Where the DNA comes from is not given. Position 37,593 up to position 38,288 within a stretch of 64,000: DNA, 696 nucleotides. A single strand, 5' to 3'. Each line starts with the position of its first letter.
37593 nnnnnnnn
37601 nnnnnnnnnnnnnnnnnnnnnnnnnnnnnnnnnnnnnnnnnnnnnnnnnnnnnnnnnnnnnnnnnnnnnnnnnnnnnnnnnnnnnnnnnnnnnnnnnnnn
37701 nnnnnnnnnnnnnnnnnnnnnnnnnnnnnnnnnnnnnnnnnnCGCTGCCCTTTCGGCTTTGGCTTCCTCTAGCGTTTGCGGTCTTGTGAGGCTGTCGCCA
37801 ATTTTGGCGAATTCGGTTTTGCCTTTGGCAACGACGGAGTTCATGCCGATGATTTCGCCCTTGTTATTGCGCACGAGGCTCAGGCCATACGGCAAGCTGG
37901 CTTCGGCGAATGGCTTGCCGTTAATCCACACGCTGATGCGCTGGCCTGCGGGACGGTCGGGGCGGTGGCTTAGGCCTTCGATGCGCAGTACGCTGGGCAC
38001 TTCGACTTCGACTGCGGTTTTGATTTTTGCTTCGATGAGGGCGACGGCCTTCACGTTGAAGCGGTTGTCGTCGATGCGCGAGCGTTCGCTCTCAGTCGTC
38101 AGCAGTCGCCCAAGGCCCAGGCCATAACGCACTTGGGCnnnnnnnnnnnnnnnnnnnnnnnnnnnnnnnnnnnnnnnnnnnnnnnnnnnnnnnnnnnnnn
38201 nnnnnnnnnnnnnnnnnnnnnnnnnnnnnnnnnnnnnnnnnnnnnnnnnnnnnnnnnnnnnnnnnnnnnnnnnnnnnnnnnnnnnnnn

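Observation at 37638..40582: Three consecutive core genes with only topological resemblance to GspL/M/C or PilM-N/O/P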

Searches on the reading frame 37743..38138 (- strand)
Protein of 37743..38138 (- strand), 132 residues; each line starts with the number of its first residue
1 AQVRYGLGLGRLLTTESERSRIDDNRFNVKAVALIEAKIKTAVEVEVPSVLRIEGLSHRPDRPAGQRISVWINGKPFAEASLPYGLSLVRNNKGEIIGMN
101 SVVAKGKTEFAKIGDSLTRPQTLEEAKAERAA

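Call 44: search_protein_representatives(alignment_id=A5)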
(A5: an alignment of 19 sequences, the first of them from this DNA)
Query: 19 sequences, 131 profile positions. Proteins with E-value up to 0.001 (for the whole library): 28; up to 1e-10: 15; up to 1e-30: 12. The best 28 are listed.
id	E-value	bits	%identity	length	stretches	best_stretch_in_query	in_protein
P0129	1.1e-60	219.4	-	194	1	1-131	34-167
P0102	6.2e-58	210.5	-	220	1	1-130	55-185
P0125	8.6e-54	197.1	-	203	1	1-129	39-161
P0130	5.4e-53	194.5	-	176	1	1-130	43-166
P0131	3.0e-48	179.2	-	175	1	3-131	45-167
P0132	6.1e-45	168.5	-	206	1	3-129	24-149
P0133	1.3e-42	160.9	-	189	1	3-130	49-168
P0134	6.3e-42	158.7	-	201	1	2-128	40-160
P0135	3.8e-39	149.7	-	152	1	3-128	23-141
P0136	6.1e-38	145.8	-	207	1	4-130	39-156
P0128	2.0e-37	144.1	-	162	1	1-94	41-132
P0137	3.0e-37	143.6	-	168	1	3-128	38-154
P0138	3.4e-22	94.9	-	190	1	8-124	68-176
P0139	3.1e-16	75.6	-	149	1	7-127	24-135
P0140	2.9e-11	59.6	-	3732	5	14-77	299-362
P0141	1.2e-07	47.9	-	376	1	8-125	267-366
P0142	4.0e-07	46.2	-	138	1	9-122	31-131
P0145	2.9e-05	40.1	-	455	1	7-96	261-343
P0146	5.5e-05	39.2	-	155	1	6-119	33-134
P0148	2.2e-04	37.3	-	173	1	7-93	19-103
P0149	3.6e-04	36.6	-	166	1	7-93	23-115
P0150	3.8e-04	36.5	-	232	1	10-99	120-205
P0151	6.5e-04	35.8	-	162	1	7-93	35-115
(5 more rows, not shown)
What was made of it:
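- The family is tiny, with 28 hits among 1.84 billion representatives (call 44).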

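Call 45: search_protein_families(library=pfam, proteins=[P0138, P0139, P0141, P0142, P0145, P0146, P0148, P0149, P0150, P0151], max_evalue=1)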
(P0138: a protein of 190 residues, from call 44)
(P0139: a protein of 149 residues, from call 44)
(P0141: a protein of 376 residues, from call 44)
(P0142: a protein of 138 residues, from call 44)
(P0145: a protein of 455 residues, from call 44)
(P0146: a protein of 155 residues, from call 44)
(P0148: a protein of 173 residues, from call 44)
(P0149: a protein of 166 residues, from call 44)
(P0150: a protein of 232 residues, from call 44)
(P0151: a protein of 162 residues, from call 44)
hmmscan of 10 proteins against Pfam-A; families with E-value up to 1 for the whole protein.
P0138 (190 aa): 0 families

P0139 (149 aa): 0 families

P0141 (376 aa): 3 families
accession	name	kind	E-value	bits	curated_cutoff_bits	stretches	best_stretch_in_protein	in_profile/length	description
PF06295.17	ZapG-like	-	0.0029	18.1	33.5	1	38-81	5-48/123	Z-ring associated protein G-like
PF19545.4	DUF6069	-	0.024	15.2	27.2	1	15-62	35-82/129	Family of unknown function (DUF6069)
PF07332.16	Phage_holin_3_6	-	0.081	13.4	28.4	1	26-73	68-115/116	Putative Actinobacterial Holin-X, holin superfamily III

P0142 (138 aa): 1 family
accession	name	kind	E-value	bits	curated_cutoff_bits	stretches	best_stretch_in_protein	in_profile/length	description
PF23716.1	DUF7158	-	0.0026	17.8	27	1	78-100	3-25/38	Family of unknown function (DUF7158)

P0145 (455 aa): 2 families
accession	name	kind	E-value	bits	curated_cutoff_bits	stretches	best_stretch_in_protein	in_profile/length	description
PF04932.20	Wzy_C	-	0.025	14.8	31.7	1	41-107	43-104/149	O-Antigen ligase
PF07926.17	TPR_MLP1_2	-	0.15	12.5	36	0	61-89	93-121/129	TPR/MLP1/MLP2-like protein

P0146 (155 aa): 0 families

P0148 (173 aa): 0 families

P0149 (166 aa): 0 families

P0150 (232 aa): 0 families

P0151 (162 aa): 1 family
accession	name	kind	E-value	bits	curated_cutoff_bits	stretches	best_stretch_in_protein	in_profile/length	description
PF03739.19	LptF_LptG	-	2e-05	24.3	27.9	1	67-158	130-220/353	Lipopolysaccharide export system permease LptF/LptG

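Call 55: search_solved_structures(query=A6, max_evalue=10, show_alignments=3)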
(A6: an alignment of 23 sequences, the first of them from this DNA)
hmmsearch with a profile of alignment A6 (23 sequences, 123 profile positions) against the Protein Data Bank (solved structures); distinct sequences matched with E-value up to 10: 0.
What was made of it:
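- There is no PDB-sequence hit even with an extended profile (call 55).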

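Call 56: find_encoding_contigs(protein=P0141, flank=10000, max_places=3)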
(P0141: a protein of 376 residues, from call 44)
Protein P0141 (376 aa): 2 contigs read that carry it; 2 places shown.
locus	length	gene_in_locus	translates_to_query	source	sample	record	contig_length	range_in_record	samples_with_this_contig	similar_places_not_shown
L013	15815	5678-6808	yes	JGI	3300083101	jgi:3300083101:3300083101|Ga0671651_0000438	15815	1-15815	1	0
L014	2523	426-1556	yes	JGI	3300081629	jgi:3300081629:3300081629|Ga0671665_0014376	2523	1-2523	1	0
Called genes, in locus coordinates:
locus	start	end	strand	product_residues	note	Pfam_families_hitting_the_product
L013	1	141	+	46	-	?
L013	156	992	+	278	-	PF07719:TPR_2 (faint), PF13174:TPR_6 (faint), PF13176:TPR_7 (faint), PF13181:TPR_8 (faint), PF13424:TPR_12 (faint), PF13414:TPR_11 (weak), PF13432:TPR_16 (weak), PF13431:TPR_17 (weak), +3 more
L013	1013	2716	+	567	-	PF05157:MshEN, PF00437:T2SSE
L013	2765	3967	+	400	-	PF28597:T2SSF_N (weak), PF00482:T2SSF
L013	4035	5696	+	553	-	-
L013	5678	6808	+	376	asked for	-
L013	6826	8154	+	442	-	-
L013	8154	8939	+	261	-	-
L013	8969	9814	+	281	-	-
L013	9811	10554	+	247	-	-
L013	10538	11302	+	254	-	PF00005:ABC_tran, PF13304:AAA_21 (faint)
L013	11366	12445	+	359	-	PF00180:Iso_dh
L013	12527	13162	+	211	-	PF09335:VTT_dom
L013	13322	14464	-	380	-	PF02608:Bmp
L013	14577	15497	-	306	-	PF02653:BPD_transp_2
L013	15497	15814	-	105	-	?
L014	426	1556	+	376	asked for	-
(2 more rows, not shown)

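Call 57: find_encoding_contigs(protein=P0151, flank=8000, max_places=3)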
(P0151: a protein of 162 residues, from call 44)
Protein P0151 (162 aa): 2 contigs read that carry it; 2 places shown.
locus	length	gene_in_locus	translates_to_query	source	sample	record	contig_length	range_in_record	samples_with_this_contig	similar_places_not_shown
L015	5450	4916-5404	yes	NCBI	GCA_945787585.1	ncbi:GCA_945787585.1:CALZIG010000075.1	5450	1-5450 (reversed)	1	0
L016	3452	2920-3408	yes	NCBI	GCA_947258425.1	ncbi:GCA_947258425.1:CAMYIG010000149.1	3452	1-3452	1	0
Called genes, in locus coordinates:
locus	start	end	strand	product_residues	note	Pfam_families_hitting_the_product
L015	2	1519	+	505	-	?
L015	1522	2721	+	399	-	PF28597:T2SSF_N (weak), PF00482:T2SSF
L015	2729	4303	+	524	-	-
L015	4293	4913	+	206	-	-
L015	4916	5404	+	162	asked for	-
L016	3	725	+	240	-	?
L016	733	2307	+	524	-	-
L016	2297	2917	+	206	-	-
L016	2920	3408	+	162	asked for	-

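Call 58: find_encoding_contigs(protein=P0142, flank=8000, max_places=3)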
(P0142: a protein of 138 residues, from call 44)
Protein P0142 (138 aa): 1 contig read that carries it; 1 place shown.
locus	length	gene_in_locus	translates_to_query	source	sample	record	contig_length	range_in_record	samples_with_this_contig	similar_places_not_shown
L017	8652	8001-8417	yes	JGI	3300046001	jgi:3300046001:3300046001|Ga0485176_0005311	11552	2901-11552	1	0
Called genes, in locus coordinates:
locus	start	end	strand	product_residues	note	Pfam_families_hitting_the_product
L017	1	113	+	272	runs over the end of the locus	PF07963:N_methyl (weak)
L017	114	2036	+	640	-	PF00263:Secretin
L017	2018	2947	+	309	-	PF00515:TPR_1 (faint), PF07719:TPR_2 (faint), PF13181:TPR_8 (faint), PF13428:TPR_14 (faint)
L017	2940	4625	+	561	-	PF05157:MshEN, PF01580:FtsK_SpoIIIE (faint), PF00437:T2SSE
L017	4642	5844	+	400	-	PF28597:T2SSF_N, PF00482:T2SSF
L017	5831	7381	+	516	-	-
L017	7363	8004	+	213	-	-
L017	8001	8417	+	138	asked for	-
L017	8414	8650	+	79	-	?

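Call 59: search_protein_families(library=pfam, proteins=[L015:2729-4300:+, L015:4293-4910:+, L015:4916-5401:+, L017:5831-7378:+, L017:7363-8001:+, L017:8001-8414:+, L013:4035-5693:+, L013:5678-6805:+, L013:6826-8151:+, L013:8154-8936:+], max_evalue=1)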
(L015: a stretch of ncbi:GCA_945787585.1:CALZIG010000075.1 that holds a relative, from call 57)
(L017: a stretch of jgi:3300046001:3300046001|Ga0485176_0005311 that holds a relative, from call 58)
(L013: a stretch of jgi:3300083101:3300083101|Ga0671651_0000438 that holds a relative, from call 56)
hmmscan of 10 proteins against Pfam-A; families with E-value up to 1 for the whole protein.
L015:2729-4300:+ (524 aa): 2 families
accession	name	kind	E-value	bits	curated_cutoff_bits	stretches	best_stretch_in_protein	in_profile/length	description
PF03486.20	HI0933_like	-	0.15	11.9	50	1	76-158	66-148/244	HI0933-like protein Rossmann domain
PF20749.2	DUF6833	-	0.17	12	26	1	367-393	20-46/57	Domain of unknown function (DUF6833)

L015:4293-4910:+ (206 aa): 0 families

L015:4916-5401:+ (162 aa): 1 family
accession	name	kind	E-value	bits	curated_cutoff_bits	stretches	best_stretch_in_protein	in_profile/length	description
PF03739.19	LptF_LptG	-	2e-05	24.3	27.9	1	67-158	130-220/353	Lipopolysaccharide export system permease LptF/LptG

L017:5831-7378:+ (516 aa): 1 family
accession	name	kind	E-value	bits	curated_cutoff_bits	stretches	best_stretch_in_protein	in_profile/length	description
PF04103.21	CD20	-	0.084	13.4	27.9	1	312-377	60-125/156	CD20-like family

L017:7363-8001:+ (213 aa): 0 families

L017:8001-8414:+ (138 aa): 1 family
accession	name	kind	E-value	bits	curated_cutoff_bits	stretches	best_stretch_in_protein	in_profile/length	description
PF23716.1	DUF7158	-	0.0026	17.8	27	1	78-100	3-25/38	Family of unknown function (DUF7158)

L013:4035-5693:+ (553 aa): 2 families
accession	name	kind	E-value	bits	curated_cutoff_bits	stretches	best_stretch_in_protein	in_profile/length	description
PF04977.20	DivIC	-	0.0036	17.5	28.9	1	335-381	4-50/80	Septum formation initiator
PF12713.12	DUF3806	-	0.17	12.2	21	1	395-439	1-44/86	Domain of unknown function (DUF3806)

L013:5678-6805:+ (376 aa): 3 families
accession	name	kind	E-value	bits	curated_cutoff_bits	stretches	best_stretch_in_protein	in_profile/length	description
PF06295.17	ZapG-like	-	0.0029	18.1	33.5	1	38-81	5-48/123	Z-ring associated protein G-like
PF19545.4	DUF6069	-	0.024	15.2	27.2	1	15-62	35-82/129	Family of unknown function (DUF6069)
PF07332.16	Phage_holin_3_6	-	0.081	13.4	28.4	1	26-73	68-115/116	Putative Actinobacterial Holin-X, holin superfamily III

L013:6826-8151:+ (442 aa): 0 families

L013:8154-8936:+ (261 aa): 2 families
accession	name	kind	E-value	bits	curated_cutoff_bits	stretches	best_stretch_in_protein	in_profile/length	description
PF07963.17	N_methyl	-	0.0004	20.3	21.2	1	25-45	6-26/27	Prokaryotic N-terminal methylation motif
PF07790.16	Pilin_N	-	0.54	11.6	25.2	0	33-66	10-43/78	Archaeal Type IV pilin, N-terminal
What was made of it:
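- On GspL / fused MshI (PilM+PilN) family - 511-aa protein: Distant relatives also have none (call 59).
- One distant member gives a sub-threshold hit to the LptF/LptG periplasmic domain instead (E 2e-5, 24.3 bits against a cut-off of 27.9; calls 45, 59).
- Tried and rejected: The LptF/LptG hit of one distant 220-like protein is sub-threshold and isolated, so I judged it probably spurious (calls 45, 59).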
